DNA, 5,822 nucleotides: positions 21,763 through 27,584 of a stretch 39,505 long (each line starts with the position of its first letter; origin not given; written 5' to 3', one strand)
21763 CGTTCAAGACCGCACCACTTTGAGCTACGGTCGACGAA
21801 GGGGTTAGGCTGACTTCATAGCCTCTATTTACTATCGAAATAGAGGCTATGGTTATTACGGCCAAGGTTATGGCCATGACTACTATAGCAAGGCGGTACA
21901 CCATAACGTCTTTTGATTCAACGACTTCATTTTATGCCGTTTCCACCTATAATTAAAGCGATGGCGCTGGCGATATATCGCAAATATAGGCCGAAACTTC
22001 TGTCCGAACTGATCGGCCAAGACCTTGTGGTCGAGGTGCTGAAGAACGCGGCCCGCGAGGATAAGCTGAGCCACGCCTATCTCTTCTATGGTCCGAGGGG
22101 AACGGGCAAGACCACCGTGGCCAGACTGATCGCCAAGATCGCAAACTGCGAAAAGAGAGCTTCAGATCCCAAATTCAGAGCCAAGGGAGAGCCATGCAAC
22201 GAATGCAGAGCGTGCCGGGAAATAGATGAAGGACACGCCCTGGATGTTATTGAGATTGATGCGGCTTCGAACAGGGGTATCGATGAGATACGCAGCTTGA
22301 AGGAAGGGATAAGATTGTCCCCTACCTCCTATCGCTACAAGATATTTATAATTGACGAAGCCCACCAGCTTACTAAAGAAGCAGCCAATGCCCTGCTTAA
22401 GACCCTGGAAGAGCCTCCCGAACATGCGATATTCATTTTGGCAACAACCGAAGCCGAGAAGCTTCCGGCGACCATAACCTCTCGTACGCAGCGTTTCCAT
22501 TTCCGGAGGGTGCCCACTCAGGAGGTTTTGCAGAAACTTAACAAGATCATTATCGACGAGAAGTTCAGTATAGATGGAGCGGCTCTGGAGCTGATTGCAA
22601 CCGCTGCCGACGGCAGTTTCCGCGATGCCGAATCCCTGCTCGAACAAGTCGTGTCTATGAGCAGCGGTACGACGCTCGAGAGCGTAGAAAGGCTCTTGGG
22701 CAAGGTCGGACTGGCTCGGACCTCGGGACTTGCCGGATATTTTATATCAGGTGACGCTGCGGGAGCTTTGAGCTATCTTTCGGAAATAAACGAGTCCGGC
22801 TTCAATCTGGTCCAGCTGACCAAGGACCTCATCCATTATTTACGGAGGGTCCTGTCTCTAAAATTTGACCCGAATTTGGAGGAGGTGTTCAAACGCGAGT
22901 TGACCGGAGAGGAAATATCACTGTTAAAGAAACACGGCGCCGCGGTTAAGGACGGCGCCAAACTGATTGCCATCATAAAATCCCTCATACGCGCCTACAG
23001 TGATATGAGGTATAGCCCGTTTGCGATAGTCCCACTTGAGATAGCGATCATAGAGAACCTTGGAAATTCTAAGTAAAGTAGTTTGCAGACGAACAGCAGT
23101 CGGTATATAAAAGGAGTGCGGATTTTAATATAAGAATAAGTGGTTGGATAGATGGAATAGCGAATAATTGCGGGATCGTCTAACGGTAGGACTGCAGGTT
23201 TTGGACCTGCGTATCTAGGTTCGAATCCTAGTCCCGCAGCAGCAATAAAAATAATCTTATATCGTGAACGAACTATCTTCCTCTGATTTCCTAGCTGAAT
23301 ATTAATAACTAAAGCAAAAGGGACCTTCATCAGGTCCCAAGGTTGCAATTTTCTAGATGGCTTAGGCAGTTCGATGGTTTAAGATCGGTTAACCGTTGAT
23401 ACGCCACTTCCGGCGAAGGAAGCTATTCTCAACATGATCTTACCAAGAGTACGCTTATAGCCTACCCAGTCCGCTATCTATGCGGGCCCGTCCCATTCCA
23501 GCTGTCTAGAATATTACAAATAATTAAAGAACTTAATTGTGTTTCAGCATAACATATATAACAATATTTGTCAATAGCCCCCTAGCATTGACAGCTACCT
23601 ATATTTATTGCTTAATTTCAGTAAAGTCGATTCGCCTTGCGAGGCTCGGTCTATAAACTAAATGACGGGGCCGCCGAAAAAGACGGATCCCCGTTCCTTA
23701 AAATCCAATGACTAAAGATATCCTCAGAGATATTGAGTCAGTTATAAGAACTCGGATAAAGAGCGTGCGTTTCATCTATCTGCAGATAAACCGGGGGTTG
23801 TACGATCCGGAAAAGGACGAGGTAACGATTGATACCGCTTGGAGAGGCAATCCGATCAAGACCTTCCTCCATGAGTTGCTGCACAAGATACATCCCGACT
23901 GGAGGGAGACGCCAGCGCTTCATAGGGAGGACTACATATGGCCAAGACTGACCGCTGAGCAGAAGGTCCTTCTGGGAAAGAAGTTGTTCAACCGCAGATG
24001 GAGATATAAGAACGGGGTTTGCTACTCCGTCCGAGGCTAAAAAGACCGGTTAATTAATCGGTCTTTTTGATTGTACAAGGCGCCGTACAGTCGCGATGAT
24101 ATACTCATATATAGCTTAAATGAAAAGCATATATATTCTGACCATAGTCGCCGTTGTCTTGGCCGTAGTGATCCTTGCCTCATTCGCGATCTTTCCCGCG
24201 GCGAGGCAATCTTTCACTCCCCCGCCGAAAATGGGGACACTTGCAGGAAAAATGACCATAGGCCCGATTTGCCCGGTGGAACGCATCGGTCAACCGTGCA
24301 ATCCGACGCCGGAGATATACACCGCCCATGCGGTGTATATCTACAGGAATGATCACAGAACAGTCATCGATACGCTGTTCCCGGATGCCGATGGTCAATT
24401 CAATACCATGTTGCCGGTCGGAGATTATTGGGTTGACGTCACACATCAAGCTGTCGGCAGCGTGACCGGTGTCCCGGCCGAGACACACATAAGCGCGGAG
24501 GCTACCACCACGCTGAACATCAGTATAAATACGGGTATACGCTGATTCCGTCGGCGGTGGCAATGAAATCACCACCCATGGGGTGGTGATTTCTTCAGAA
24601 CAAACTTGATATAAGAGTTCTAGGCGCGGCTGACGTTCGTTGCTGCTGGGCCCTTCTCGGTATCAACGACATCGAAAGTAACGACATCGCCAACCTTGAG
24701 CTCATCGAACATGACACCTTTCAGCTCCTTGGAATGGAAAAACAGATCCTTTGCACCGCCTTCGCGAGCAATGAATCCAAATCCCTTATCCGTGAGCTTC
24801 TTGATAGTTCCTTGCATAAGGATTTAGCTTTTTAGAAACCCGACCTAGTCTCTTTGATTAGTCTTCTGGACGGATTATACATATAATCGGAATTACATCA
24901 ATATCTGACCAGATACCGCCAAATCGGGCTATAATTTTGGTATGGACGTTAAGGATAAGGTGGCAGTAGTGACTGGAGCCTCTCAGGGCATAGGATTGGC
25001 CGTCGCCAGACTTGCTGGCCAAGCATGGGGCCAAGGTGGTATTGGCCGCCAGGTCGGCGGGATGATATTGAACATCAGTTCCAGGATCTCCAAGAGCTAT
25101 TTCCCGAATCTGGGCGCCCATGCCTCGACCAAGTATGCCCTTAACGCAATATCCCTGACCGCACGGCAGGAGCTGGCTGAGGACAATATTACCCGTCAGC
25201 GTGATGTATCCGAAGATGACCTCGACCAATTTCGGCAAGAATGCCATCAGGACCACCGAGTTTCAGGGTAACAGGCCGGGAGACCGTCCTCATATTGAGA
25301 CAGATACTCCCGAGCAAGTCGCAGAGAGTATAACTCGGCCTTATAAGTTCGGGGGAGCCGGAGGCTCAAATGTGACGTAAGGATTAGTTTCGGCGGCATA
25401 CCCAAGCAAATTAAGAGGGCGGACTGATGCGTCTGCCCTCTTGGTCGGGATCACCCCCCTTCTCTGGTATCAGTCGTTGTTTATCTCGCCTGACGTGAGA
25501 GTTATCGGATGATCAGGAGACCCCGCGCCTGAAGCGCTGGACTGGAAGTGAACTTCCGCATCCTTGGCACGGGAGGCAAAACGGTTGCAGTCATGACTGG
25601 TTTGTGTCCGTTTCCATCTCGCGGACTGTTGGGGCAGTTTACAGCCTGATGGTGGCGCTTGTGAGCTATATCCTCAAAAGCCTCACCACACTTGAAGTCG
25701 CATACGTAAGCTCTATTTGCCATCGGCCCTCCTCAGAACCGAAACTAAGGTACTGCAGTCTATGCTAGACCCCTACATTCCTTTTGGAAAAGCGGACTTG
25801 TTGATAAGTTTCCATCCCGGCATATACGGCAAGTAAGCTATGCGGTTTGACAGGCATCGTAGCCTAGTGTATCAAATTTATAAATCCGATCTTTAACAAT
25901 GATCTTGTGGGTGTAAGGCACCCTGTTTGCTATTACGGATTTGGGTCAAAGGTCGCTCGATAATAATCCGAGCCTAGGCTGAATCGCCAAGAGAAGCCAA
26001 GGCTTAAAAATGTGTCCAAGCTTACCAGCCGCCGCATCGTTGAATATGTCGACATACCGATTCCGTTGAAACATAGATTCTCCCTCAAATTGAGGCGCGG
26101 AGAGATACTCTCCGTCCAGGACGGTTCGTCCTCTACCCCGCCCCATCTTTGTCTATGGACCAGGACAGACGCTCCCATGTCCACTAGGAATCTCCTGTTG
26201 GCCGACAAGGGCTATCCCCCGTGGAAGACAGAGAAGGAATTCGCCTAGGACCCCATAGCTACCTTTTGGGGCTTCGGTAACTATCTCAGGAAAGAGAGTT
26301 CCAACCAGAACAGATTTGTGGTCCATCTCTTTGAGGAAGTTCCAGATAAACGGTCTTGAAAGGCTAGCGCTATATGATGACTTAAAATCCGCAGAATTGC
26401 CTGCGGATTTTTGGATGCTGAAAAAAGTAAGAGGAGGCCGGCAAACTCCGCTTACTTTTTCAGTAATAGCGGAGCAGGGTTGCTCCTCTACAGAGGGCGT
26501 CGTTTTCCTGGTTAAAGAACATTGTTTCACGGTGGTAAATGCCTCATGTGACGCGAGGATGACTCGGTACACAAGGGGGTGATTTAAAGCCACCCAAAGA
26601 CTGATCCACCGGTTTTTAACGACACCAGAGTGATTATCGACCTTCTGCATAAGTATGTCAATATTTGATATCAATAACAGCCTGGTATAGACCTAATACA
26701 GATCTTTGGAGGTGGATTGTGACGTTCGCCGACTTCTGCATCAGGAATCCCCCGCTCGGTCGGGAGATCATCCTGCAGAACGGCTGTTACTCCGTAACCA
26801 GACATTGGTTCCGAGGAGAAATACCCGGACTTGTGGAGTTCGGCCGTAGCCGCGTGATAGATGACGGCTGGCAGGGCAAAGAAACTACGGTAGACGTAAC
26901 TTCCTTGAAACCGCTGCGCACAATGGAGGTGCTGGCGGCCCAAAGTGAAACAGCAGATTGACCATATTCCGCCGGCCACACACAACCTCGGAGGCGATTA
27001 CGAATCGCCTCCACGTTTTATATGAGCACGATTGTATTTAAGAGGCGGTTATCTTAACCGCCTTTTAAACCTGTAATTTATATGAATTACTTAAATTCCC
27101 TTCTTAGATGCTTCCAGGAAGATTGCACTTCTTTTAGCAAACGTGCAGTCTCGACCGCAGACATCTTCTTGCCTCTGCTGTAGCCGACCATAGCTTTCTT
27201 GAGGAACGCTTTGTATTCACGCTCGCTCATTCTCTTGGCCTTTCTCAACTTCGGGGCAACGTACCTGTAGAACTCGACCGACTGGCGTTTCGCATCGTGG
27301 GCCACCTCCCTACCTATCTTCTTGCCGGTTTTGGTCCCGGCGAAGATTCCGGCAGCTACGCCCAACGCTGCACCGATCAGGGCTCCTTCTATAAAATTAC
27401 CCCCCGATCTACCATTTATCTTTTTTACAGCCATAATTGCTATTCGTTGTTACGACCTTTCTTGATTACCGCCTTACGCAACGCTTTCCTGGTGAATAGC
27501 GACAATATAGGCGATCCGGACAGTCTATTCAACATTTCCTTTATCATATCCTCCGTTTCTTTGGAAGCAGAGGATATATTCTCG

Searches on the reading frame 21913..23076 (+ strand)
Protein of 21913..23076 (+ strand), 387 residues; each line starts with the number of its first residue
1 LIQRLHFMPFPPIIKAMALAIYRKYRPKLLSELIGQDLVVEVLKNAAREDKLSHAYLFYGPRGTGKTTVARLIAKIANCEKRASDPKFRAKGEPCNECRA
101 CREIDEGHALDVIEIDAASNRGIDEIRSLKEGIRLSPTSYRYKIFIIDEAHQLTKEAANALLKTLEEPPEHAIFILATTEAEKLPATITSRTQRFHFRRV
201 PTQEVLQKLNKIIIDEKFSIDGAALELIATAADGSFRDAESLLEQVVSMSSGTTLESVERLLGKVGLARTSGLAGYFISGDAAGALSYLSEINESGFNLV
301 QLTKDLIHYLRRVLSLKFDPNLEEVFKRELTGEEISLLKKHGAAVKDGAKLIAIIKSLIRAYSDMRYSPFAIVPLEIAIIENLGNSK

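Call 71: search_protein_families(library=pfam, proteins=[window:21913-23076:+], max_evalue=0.001)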
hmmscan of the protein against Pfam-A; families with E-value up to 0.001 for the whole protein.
window:21913-23076:+ (387 aa): 12 families
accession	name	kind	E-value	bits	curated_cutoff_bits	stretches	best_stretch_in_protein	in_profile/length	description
PF13177.12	DNA_pol3_delta2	-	1.1e-46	159.2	27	1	36-199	2-159/161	DNA polymerase III, delta subunit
PF00004.35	AAA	-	1.1e-13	52.2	21.2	1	56-195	1-126/131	ATPase family associated with various cellular activities (AAA)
PF22608.2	DNAX_ATPase_lid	-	2.1e-12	47.1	27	1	206-252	3-49/49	DNA polymerase III clamp loader subunit, ATPase lid domain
PF05496.18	RuvB_N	-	1.3e-08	35.3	27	1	26-91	2-72/159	Holliday junction DNA helicase RuvB P-loop domain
PF12169.13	DNA_pol3_gamma3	-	3e-08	34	24.4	1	254-380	2-125/143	DNA polymerase III subunits gamma and tau domain III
PF13401.12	AAA_22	-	4.1e-06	27.6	27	1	57-176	9-120/130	AAA domain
PF07728.20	AAA_5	-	7.9e-05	23.1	22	0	57-80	3-27/139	AAA domain (dynein-related subfamily)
PF13245.12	AAA_19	-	0.00012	22.7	25.1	0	52-171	10-119/134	AAA domain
PF04851.21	ResIII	-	0.00033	21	22.5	0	131-166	115-151/164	Type III restriction enzyme, res subunit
PF13191.12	AAA_16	-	0.0005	21.1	32.6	0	35-80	4-51/167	AAA ATPase domain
PF13173.12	AAA_14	-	0.00065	20.2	27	0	55-183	4-103/129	AAA domain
PF13604.12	AAA_30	-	0.00089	19.5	27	0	57-167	22-114/191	AAA domain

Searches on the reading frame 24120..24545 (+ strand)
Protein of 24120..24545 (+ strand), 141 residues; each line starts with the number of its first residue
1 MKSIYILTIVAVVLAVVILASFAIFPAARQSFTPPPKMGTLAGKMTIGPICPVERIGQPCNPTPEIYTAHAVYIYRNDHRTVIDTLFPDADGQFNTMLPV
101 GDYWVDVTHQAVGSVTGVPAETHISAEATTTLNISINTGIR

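Call 71: search_protein_families(library=pfam, proteins=[window:24120-24545:+], max_evalue=0.001)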
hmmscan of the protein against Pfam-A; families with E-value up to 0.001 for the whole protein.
window:24120-24545:+ (141 aa): 1 family
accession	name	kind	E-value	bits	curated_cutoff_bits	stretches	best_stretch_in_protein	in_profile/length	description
PF13620.12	CarboxypepD_reg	-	0.00094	19.9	32.3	0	83-135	29-80/82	Carboxypeptidase regulatory-like domain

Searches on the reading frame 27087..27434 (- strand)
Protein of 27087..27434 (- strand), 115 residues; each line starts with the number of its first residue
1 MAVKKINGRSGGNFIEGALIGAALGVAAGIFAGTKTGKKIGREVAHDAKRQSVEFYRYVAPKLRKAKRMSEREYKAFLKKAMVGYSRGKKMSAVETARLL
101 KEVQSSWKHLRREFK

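Call 71: search_protein_families(library=pfam, proteins=[window:27087-27434:-], max_evalue=0.001)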
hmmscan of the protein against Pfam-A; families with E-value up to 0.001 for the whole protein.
window:27087-27434:- (115 aa): 2 families
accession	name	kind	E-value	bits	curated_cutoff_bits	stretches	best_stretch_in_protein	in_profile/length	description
PF12732.12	YtxH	-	0.00047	21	37.5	1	17-59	3-48/71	YtxH-like protein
PF24205.1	Antiholin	-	0.00085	19.5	27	0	68-109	24-65/96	T4-like virus antiholin family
